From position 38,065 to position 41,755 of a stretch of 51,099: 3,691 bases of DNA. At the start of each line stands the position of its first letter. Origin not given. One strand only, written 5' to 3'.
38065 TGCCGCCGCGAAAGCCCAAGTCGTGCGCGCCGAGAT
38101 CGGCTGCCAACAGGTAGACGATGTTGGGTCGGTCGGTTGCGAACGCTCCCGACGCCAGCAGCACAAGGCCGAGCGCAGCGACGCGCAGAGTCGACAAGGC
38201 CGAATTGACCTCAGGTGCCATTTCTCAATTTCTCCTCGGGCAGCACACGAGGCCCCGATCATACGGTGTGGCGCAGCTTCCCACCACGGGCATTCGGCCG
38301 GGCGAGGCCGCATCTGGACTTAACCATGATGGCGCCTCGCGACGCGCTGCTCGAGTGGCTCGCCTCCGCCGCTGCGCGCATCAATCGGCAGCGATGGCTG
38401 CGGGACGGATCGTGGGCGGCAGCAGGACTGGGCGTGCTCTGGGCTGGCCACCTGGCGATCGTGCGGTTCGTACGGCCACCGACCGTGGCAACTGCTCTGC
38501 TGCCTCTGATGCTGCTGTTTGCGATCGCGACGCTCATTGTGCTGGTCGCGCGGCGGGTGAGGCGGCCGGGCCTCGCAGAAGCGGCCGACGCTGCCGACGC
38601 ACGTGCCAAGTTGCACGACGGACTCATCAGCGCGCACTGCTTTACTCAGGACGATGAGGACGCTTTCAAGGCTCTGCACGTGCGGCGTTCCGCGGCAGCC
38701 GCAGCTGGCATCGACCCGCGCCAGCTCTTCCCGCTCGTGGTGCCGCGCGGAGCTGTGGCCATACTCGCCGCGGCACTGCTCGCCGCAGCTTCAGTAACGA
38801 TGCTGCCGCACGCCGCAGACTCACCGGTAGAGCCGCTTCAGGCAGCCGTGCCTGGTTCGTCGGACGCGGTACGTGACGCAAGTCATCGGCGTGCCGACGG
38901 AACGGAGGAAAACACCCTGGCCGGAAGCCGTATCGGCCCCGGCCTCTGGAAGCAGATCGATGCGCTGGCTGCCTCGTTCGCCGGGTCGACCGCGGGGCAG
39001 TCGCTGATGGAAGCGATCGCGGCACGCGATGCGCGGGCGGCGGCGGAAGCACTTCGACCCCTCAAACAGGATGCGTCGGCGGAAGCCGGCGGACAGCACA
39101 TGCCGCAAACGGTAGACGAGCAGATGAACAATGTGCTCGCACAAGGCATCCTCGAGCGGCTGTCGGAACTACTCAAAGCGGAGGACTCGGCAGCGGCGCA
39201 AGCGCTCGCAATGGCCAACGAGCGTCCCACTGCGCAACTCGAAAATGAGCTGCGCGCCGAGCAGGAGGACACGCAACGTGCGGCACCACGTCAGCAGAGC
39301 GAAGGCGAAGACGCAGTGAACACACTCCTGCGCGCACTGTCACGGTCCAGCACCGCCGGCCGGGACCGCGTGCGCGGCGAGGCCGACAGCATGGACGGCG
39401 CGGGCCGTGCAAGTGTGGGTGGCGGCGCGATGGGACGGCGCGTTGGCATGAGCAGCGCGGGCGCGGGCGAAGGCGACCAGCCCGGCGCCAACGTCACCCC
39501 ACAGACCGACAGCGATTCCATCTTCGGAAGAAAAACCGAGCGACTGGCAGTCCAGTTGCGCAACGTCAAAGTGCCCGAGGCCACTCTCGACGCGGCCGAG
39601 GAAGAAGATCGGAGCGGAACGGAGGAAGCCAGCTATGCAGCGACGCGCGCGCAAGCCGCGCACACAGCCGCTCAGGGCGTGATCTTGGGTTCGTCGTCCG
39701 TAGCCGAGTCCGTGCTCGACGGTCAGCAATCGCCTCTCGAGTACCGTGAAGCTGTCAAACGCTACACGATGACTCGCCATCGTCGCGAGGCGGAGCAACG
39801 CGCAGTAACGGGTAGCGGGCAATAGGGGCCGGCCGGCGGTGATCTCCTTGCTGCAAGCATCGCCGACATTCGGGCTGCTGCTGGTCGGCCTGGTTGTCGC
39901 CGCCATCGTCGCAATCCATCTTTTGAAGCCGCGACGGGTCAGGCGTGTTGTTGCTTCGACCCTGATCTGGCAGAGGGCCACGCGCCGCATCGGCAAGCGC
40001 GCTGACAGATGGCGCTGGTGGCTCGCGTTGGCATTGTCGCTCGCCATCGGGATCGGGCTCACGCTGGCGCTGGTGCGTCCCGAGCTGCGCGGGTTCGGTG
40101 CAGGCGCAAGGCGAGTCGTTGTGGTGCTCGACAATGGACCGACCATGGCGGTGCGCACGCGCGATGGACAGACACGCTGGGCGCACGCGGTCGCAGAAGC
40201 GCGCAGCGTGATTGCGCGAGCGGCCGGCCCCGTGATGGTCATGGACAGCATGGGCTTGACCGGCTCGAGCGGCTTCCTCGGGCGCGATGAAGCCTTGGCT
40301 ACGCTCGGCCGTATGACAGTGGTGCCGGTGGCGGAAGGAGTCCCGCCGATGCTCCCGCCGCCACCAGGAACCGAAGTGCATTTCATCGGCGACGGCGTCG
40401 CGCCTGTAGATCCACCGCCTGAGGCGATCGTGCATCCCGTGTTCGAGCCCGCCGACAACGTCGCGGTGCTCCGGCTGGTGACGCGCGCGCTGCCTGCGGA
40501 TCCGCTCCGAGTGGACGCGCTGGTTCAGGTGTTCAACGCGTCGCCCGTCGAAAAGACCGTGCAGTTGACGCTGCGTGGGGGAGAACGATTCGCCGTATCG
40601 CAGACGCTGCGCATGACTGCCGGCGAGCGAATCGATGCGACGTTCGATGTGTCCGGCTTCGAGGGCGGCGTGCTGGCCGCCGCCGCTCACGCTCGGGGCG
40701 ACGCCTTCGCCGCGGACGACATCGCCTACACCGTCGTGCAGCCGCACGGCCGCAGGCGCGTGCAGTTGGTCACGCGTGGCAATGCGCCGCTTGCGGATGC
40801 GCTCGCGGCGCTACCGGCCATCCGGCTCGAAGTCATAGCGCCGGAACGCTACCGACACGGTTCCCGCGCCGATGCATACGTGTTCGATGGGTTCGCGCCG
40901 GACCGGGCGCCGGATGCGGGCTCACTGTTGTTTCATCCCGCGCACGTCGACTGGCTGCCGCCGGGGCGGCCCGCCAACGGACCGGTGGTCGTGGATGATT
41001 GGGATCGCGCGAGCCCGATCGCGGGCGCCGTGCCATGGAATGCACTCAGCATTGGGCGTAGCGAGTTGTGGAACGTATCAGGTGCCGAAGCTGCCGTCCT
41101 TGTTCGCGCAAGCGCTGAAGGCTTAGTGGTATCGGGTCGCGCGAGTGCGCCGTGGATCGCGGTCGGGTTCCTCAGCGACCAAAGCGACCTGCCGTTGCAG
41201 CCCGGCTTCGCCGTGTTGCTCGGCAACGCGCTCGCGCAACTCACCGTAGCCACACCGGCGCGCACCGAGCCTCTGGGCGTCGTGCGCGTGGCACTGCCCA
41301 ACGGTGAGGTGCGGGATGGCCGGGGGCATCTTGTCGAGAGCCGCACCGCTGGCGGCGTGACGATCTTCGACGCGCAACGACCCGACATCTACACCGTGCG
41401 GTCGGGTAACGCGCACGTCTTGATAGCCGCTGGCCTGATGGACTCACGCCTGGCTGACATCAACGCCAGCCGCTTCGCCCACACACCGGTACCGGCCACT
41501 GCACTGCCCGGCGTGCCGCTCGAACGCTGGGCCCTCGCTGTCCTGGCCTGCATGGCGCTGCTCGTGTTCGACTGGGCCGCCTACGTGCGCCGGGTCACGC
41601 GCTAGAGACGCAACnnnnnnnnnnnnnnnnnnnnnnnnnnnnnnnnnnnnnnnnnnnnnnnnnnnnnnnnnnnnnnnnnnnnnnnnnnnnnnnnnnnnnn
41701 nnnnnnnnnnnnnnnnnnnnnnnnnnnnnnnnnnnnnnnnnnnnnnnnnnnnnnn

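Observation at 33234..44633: Remnants of one CPA2 antiporter gene bracket an ~11 kb, seven-gene block: a cargo insertion with no mobility genes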

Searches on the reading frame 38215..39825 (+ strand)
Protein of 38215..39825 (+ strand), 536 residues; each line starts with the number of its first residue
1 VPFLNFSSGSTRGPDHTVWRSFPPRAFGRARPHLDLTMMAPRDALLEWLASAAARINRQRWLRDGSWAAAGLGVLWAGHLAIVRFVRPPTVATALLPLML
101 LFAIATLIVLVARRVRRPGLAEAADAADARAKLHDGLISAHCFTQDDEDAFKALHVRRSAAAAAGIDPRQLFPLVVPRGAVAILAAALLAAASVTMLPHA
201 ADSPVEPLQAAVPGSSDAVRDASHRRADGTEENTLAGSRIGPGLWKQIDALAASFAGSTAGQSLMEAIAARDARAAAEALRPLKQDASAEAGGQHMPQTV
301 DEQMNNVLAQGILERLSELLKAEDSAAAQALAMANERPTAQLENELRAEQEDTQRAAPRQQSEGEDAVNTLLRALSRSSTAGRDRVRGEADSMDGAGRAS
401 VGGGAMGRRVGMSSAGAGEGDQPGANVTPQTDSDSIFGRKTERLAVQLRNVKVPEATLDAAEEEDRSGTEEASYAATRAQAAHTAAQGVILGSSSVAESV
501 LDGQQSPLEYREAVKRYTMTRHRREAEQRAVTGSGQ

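Call 12: search_protein_families(library=pfam, proteins=[window:38215-39825:+], max_evalue=0.001)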
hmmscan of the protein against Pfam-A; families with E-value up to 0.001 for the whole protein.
window:38215-39825:+ (536 aa): 0 families

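Call 54: search_protein_families(library=ncbifam, proteins=[window:38326-39825:+], max_evalue=0.001)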
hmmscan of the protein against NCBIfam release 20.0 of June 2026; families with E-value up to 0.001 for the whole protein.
window:38326-39825:+ (499 aa): 0 families

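Call 55: search_protein_families(library=pfam, proteins=[window:38326-39825:+], max_evalue=0.1)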
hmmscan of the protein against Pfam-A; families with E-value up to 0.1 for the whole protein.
window:38326-39825:+ (499 aa): 1 family
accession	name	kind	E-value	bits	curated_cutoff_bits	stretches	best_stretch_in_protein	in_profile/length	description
PF10127.15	RlaP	-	0.085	13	23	0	242-336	154-248/249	RNA repair pathway DNA polymerase beta family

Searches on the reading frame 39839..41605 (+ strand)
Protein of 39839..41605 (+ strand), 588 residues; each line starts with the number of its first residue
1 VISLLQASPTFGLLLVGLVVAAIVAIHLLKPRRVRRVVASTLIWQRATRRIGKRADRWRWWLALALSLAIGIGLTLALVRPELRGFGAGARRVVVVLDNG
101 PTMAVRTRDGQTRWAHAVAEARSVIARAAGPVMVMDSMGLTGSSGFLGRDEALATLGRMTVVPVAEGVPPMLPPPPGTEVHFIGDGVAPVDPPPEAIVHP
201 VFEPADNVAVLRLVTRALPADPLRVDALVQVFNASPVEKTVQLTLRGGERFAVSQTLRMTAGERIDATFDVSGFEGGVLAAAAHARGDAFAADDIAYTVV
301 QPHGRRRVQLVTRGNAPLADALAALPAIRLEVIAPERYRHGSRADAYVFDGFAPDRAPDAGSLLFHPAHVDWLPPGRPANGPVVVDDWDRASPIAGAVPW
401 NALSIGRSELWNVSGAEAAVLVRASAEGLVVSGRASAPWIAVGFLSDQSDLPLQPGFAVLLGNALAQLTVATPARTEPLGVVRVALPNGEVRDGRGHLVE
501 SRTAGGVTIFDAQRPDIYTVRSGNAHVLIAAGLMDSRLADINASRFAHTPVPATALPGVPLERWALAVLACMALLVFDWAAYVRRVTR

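Call 12: search_protein_families(library=pfam, proteins=[window:39839-41605:+], max_evalue=0.001)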
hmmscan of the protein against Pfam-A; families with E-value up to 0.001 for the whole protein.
window:39839-41605:+ (588 aa): 1 family
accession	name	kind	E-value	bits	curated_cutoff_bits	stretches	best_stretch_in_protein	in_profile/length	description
PF07584.16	BatA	-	0.00024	21.9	25.9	1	14-81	9-77/77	Aerotolerance regulator N-terminal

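Call 54: search_protein_families(library=ncbifam, proteins=[window:39839-41605:+], max_evalue=0.001)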
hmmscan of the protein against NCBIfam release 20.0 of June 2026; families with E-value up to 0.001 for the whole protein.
window:39839-41605:+ (588 aa): 0 families

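Call 55: search_protein_families(library=pfam, proteins=[window:39839-41605:+], max_evalue=0.1)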
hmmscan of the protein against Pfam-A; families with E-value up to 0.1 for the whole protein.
window:39839-41605:+ (588 aa): 1 family
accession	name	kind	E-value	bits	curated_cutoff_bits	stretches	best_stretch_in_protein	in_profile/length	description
PF07584.16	BatA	-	0.00024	21.9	25.9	1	14-81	9-77/77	Aerotolerance regulator N-terminal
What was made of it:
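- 39839..41605 (+): 588-aa protein with a weak BatA-like N-terminus. PF07584, E = 2.4e-4, below its cut-off (calls 12, 55).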
